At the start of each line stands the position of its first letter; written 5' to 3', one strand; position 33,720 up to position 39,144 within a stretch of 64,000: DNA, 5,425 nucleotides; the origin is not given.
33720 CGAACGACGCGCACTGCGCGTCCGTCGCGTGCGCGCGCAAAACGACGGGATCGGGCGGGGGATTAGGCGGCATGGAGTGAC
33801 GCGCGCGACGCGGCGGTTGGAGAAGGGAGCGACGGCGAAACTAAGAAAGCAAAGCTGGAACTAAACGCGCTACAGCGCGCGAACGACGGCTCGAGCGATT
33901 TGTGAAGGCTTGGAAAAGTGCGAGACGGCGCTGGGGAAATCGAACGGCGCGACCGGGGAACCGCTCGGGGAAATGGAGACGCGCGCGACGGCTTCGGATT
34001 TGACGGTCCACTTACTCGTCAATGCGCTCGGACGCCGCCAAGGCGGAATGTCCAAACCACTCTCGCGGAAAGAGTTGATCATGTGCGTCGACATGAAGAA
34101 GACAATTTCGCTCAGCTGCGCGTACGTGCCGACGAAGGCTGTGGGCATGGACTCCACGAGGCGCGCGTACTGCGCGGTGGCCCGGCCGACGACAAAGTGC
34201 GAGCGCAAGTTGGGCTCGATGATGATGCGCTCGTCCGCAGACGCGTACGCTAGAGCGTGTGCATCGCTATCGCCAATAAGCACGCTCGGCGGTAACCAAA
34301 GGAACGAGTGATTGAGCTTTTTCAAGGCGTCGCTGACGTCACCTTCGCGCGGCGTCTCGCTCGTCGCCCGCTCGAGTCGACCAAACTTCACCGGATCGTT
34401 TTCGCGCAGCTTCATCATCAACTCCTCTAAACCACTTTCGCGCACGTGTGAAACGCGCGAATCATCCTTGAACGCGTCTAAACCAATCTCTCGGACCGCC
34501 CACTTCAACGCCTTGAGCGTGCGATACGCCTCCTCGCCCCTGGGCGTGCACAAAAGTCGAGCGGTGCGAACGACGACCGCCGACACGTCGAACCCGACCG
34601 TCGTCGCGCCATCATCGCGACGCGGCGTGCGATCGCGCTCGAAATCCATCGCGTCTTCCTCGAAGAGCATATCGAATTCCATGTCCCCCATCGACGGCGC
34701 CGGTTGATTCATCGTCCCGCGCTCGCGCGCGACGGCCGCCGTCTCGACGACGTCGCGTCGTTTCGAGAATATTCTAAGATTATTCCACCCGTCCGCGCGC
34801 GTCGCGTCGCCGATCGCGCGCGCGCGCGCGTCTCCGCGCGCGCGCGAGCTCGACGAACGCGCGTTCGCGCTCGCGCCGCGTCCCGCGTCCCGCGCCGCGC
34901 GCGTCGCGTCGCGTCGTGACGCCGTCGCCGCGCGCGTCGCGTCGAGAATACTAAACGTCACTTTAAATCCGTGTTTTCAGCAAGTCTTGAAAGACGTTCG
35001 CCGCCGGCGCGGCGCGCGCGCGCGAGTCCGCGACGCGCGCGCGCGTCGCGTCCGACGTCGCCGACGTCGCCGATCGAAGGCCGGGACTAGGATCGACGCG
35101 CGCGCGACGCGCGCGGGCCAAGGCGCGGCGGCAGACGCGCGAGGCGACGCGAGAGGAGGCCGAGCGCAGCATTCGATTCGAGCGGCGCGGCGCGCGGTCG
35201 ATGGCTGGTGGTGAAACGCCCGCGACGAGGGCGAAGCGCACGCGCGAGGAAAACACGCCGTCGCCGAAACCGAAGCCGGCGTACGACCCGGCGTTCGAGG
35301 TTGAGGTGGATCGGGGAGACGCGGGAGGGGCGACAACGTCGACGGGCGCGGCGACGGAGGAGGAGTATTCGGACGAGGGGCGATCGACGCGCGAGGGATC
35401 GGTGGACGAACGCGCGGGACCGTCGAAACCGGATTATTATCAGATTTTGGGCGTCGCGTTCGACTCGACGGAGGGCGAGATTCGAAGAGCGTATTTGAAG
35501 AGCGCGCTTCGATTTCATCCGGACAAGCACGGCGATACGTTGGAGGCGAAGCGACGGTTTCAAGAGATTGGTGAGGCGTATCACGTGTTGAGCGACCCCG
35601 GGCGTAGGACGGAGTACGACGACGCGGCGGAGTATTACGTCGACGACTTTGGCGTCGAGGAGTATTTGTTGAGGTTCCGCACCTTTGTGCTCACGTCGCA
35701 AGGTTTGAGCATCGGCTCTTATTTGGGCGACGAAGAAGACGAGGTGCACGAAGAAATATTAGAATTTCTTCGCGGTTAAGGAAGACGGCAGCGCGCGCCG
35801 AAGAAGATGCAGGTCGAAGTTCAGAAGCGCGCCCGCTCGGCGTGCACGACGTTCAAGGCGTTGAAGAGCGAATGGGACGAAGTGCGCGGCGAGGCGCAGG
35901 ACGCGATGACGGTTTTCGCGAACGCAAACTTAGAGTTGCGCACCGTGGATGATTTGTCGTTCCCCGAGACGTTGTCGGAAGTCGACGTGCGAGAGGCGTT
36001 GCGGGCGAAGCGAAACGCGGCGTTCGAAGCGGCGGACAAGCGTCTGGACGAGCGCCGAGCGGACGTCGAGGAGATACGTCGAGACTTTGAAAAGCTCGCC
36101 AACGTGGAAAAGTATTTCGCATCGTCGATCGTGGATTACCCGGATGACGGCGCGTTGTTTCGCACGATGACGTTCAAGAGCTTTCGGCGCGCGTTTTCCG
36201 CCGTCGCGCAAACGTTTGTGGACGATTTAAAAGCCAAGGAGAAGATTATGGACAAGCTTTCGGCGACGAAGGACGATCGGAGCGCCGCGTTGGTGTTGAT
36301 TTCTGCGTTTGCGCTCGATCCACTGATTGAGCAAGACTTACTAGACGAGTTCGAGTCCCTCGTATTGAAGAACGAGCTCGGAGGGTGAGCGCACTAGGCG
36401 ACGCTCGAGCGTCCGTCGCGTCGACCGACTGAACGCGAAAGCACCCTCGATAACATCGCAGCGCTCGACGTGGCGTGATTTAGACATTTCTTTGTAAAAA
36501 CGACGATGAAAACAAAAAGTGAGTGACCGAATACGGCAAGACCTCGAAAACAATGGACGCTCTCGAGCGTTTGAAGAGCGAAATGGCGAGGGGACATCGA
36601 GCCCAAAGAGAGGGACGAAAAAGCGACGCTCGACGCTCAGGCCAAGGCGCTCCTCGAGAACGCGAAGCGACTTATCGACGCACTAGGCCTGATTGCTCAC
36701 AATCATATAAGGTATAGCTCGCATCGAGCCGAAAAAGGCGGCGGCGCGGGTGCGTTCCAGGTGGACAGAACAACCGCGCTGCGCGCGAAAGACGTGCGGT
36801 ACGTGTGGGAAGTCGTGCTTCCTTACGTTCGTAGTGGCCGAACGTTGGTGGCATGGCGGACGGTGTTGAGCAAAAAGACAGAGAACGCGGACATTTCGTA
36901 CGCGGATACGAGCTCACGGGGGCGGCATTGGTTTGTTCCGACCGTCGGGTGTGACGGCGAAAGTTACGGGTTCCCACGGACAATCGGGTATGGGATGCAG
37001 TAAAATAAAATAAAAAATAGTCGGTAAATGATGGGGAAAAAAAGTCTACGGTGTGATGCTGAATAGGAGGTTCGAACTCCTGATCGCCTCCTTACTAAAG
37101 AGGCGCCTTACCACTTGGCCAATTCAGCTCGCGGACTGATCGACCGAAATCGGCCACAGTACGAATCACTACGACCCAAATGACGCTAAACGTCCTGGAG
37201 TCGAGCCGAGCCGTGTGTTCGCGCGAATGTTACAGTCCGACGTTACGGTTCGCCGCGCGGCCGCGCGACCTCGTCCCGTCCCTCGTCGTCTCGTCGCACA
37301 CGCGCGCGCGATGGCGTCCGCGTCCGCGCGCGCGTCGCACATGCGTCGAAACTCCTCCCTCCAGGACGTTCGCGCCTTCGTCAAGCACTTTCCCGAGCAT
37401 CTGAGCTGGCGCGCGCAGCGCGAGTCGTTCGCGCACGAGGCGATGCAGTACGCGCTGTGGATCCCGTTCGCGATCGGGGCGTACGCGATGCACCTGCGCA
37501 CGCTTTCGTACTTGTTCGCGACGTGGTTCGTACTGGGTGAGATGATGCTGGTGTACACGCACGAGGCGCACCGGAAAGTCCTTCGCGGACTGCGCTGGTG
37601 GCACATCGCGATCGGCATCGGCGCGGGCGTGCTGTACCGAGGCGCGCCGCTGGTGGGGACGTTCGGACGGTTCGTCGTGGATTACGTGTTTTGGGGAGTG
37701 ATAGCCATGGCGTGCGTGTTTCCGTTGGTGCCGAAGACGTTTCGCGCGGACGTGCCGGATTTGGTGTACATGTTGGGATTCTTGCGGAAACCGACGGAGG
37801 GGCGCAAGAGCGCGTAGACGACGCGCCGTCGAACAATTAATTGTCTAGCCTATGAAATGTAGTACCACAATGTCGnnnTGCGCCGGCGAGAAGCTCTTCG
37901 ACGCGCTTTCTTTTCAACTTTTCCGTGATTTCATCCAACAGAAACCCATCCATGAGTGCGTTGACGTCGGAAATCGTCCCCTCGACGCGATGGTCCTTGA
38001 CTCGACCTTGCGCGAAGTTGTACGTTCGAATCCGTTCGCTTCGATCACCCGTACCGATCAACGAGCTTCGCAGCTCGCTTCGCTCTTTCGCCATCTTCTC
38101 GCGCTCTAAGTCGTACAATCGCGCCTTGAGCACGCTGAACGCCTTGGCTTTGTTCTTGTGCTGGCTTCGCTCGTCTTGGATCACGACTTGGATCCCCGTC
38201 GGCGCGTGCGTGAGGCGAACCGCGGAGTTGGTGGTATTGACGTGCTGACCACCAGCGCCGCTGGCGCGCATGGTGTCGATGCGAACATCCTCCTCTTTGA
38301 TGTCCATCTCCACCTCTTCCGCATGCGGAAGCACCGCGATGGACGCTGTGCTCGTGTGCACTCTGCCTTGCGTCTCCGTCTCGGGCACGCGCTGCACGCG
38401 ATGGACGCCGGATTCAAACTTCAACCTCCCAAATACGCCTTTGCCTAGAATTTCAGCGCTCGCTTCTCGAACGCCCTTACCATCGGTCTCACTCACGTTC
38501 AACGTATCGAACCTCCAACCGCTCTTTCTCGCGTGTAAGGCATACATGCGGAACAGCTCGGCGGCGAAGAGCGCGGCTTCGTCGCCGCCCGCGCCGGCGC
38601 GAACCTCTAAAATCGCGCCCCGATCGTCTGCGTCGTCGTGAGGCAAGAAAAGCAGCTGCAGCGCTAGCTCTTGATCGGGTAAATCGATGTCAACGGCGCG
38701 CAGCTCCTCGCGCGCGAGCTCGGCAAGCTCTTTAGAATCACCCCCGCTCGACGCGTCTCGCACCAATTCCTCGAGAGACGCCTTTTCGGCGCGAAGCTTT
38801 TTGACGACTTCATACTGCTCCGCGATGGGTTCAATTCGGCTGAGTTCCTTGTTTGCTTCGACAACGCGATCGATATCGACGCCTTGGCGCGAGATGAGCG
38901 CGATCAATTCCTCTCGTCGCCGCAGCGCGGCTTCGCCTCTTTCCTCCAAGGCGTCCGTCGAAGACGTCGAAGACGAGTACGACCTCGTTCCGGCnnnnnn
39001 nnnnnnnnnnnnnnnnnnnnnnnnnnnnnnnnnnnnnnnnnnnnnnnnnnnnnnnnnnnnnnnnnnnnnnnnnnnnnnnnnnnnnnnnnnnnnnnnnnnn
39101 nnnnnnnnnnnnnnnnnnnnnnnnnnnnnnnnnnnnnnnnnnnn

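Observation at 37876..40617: Complete GatA amidotransferase and complete release factor RF1 in one continuous reading frame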

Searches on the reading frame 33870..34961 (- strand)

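Call 26: search_protein_families(library=pfam, proteins=[window:33870-34961:-], max_evalue=0.001)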
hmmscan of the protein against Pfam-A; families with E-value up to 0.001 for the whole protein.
window:33870-34961:- (363 aa): 1 family
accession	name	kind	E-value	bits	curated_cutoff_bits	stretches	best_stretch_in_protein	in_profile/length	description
PF04720.17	PDDEXK_6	-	8.4e-22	78.6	25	1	241-320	137-216/220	PDDEXK-like family of unknown function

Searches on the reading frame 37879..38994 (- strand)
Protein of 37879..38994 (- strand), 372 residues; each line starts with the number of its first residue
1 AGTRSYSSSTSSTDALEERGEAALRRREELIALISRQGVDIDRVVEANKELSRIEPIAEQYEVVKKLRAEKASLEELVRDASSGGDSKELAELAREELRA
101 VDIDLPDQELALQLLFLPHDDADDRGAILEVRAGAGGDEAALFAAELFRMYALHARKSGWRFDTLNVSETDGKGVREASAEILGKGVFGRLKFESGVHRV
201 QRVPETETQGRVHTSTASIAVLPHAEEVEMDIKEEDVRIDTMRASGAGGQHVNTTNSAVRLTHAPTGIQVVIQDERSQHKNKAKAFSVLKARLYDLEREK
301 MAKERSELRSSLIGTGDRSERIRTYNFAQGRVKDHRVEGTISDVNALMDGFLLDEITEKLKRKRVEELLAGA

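Call 20: find_homologous_proteins(query=window:37879-38994:-, max_evalue=1e-30)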
Query seq(372 aa) (372 aa): 8000 proteins with E <= 1e-30 among 8000 candidates; the best 120 are listed.
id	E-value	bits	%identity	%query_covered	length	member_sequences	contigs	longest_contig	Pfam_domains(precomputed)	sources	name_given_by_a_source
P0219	7.2e-212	721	100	92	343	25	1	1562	PF03462.24,PF00472.27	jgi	jgi:peptide chain release factor 1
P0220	9.8e-141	487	-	-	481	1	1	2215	PF03462.24,PF00472.27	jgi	-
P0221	1.9e-119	417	60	91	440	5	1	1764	PF03462.24,PF00472.27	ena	-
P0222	1.2e-118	415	60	91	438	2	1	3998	PF03462.24,PF00472.27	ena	-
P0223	1.4e-118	414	61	87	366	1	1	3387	PF03462.24,PF00472.27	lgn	-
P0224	2.4e-118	414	61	87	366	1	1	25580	PF03462.24,PF00472.27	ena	-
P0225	4.0e-118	413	61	87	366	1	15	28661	PF03462.24,PF00472.27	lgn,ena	-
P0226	4.1e-118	413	58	94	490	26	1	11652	PF03462.24,PF00472.27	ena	-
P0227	7.1e-118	412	61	87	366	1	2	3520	PF03462.24,PF00472.27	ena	-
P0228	7.7e-118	412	60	87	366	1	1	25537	PF03462.24,PF00472.27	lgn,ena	-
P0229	7.8e-118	412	58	96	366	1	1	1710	PF03462.24,PF00472.27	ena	-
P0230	8.5e-118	412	60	87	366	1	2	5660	PF03462.24,PF00472.27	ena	-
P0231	1.1e-117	411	60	87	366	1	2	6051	PF03462.24,PF00472.27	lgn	-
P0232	1.1e-117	411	58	96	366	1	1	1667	PF03462.24,PF00472.27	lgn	-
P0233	1.1e-117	411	58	96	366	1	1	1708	PF03462.24,PF00472.27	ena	-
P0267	9.9e-117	408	60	87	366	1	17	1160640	PF03462.24,PF00472.27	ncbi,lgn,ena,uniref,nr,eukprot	ncbi:predicted protein [Micromonas commoda]|uniref:Prokaryotic-type class I peptide chain release fa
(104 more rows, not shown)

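Call 24: find_encoding_contigs(protein=P0267, flank=8000, max_places=2)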
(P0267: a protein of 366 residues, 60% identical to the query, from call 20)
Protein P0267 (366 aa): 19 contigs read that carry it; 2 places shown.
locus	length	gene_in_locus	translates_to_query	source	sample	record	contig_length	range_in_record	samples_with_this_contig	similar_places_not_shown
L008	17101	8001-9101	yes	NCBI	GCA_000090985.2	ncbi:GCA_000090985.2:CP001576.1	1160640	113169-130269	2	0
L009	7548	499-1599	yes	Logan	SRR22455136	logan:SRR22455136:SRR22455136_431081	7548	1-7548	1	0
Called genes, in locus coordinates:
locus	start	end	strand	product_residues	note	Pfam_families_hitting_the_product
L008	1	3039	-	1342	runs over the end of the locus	PF00856:SET, PF19633:SDG2_C (weak), PF00628:PHD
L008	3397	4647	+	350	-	-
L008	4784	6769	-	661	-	PF00027:cNMP_binding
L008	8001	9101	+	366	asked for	PF03462:PCRF, PF00472:RF-1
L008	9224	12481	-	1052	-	PF00690:Cation_ATPase_N, PF00122:E1-E2_ATPase, PF13246:Cation_ATPase, PF00702:Hydrolase, PF12710:HAD (weak), PF00689:Cation_ATPase_C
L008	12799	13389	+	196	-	PF01725:Ham1p_like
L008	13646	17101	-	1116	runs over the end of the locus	PF00122:E1-E2_ATPase, PF00702:Hydrolase (faint), PF13246:Cation_ATPase, PF00689:Cation_ATPase_C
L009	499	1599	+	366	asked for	PF03462:PCRF, PF00472:RF-1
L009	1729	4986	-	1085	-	PF00690:Cation_ATPase_N, PF00122:E1-E2_ATPase, PF13246:Cation_ATPase, PF12710:HAD (weak), PF00702:Hydrolase, PF00689:Cation_ATPase_C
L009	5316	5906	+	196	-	PF01725:Ham1p_like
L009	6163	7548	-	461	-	?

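Call 25: find_encoding_contigs(protein=P0226, flank=8000, max_places=2)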
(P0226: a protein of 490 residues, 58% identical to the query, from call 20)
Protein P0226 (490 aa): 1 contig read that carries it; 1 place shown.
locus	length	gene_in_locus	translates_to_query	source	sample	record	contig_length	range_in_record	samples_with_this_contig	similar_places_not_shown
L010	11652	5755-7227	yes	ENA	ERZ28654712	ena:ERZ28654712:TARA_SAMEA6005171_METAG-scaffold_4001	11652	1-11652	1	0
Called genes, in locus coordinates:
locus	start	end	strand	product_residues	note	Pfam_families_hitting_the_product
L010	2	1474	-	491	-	?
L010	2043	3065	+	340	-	-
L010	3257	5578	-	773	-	-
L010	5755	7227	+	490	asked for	PF03462:PCRF, PF00472:RF-1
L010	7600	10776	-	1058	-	PF00690:Cation_ATPase_N, PF00122:E1-E2_ATPase, PF13246:Cation_ATPase, PF00702:Hydrolase, PF12710:HAD (weak), PF00689:Cation_ATPase_C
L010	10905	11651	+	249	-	?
